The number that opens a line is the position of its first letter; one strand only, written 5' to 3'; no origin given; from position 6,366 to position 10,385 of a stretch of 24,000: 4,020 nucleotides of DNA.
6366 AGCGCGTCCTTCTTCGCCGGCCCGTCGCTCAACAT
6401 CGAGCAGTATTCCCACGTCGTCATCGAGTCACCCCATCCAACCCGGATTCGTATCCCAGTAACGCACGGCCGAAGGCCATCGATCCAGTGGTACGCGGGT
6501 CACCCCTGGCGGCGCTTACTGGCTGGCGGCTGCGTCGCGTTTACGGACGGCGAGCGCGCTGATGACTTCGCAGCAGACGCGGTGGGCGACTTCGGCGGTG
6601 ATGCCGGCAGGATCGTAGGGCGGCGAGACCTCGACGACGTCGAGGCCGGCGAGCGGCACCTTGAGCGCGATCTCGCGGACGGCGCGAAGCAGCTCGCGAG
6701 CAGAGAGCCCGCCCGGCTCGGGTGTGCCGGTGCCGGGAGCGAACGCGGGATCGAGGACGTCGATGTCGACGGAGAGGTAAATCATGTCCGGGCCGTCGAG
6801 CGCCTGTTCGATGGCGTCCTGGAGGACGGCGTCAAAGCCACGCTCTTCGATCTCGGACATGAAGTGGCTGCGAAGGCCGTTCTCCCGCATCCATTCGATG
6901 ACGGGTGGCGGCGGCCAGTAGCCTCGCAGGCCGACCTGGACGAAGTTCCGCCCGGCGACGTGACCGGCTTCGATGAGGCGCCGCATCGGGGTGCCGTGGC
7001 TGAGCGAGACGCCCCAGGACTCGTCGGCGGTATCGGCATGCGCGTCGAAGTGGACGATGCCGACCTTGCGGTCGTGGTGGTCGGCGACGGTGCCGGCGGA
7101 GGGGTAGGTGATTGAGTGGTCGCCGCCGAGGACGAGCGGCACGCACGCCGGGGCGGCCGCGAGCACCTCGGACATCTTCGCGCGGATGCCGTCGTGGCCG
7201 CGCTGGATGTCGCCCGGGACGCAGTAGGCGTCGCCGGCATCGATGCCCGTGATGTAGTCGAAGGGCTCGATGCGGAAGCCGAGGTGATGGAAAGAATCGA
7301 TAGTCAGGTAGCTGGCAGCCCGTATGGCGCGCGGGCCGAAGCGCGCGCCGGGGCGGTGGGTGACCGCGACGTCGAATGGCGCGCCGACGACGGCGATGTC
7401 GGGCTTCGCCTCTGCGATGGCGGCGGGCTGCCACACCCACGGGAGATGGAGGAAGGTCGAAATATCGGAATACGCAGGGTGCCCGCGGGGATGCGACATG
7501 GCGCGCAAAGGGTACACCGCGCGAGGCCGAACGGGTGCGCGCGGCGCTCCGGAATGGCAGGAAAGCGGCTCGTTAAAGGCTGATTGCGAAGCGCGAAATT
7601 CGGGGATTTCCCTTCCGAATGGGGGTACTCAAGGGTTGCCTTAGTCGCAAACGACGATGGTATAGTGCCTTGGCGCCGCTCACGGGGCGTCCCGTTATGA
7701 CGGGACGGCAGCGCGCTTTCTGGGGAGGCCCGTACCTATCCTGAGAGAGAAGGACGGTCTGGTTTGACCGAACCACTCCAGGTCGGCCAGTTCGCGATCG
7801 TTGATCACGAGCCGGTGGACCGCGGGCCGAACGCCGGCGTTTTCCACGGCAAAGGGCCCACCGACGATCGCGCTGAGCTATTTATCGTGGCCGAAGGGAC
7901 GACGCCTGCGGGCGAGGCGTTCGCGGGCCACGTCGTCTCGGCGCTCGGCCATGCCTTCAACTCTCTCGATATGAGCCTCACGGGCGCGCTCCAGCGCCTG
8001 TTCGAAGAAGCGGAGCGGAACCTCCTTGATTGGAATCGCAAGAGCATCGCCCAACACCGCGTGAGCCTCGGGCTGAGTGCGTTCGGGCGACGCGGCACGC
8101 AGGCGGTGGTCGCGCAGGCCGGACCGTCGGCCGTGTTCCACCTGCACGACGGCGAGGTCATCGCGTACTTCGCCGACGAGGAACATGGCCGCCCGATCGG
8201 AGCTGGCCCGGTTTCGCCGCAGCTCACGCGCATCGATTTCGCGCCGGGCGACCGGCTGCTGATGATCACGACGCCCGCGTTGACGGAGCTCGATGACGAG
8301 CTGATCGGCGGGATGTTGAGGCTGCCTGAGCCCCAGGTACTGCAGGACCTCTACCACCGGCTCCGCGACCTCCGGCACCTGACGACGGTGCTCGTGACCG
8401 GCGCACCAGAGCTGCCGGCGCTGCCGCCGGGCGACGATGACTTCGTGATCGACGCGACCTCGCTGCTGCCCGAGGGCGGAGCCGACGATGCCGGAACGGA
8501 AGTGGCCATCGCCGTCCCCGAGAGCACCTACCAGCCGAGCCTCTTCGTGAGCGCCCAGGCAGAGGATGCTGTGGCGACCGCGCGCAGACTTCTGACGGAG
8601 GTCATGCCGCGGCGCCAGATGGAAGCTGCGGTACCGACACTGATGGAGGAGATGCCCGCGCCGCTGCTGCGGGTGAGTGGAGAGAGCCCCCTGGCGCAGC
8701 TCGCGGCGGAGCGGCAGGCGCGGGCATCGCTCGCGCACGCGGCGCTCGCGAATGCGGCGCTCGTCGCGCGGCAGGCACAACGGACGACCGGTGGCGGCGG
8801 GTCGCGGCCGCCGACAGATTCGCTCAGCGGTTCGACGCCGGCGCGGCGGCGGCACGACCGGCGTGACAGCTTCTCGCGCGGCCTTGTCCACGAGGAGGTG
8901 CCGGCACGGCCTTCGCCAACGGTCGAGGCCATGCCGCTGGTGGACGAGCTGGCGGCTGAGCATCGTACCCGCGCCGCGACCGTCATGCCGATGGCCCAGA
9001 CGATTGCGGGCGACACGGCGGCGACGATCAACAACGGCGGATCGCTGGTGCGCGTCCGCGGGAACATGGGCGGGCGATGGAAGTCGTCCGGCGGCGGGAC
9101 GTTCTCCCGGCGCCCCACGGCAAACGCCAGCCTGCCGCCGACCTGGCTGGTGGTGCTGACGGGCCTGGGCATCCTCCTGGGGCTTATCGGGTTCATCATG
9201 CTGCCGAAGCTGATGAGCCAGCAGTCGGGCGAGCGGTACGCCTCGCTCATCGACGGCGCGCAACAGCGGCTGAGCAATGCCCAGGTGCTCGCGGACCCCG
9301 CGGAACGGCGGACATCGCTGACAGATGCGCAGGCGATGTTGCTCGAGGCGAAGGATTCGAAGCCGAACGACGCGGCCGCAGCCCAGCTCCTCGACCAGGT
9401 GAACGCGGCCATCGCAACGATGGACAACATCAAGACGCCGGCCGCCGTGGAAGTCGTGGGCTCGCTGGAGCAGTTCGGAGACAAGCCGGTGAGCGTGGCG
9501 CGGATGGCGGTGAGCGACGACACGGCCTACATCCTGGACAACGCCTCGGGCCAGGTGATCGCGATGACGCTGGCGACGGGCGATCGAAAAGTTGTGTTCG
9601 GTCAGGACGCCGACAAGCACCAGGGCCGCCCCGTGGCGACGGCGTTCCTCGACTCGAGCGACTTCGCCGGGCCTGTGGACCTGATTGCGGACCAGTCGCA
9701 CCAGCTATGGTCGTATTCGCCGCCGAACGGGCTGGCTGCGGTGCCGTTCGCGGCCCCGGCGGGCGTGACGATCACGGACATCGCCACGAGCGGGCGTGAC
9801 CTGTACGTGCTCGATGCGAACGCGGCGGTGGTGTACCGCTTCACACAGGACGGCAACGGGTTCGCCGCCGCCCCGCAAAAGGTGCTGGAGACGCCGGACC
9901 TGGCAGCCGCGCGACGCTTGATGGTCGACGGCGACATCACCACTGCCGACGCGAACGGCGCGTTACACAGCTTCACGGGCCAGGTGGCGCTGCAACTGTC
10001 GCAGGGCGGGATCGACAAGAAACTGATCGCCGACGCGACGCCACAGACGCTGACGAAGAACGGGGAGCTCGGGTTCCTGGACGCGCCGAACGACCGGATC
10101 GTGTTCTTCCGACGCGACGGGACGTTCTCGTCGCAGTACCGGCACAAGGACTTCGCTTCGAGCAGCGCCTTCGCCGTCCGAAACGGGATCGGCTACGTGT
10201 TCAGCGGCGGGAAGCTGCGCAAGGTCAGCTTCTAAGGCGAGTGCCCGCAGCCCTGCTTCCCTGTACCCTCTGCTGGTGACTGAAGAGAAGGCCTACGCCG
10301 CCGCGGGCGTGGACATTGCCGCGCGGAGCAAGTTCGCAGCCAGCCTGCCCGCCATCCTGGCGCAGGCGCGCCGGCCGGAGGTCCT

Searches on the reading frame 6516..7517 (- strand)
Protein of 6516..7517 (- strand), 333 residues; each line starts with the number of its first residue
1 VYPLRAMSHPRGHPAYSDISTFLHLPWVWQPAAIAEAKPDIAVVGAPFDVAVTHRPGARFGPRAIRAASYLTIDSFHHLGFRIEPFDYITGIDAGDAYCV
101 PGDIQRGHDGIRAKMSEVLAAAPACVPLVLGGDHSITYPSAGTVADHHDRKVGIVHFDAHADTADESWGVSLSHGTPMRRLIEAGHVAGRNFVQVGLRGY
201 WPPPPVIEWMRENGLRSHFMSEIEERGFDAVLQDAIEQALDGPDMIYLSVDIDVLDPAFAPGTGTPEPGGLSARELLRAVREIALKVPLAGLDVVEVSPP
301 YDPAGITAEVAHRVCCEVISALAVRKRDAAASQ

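Call 35: search_protein_families(library=pfam, proteins=[window:6516-7517:-], max_evalue=0.001)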
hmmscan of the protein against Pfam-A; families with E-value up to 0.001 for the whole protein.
window:6516-7517:- (333 aa): 1 family
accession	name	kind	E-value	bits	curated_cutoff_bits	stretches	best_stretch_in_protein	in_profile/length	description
PF00491.26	Arginase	-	3.2e-85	286.4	22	1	40-318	2-277/280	Arginase family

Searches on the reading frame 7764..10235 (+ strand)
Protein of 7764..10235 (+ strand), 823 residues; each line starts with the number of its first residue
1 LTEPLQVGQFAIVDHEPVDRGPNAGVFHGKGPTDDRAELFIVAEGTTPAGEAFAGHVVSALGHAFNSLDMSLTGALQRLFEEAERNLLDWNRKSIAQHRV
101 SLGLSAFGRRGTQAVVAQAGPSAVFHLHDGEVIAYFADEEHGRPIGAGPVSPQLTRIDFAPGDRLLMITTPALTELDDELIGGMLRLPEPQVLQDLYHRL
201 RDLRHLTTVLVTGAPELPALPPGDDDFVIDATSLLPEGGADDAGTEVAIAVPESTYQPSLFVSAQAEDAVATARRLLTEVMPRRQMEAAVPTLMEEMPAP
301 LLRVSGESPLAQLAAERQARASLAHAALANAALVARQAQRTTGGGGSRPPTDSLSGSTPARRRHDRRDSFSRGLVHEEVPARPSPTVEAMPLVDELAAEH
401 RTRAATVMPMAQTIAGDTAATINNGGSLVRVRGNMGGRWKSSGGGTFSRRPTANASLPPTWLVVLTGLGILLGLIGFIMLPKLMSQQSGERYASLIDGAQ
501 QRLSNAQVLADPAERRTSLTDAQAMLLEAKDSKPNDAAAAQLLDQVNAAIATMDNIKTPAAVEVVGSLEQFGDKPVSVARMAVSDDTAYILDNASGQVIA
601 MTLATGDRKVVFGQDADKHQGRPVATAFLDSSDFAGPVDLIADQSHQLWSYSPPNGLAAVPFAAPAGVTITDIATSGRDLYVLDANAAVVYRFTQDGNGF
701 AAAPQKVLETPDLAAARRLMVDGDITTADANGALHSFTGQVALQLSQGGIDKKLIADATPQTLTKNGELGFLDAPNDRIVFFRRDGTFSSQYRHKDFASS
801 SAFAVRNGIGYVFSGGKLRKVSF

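Call 35: search_protein_families(library=pfam, proteins=[window:7764-10235:+], max_evalue=0.001)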
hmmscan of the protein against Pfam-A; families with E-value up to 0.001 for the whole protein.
window:7764-10235:+ (823 aa): 1 family
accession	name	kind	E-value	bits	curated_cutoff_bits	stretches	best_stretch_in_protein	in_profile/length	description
PF07228.17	SpoIIE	-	0.00019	21.9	25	1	52-171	21-132/192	Stage II sporulation protein E (SpoIIE)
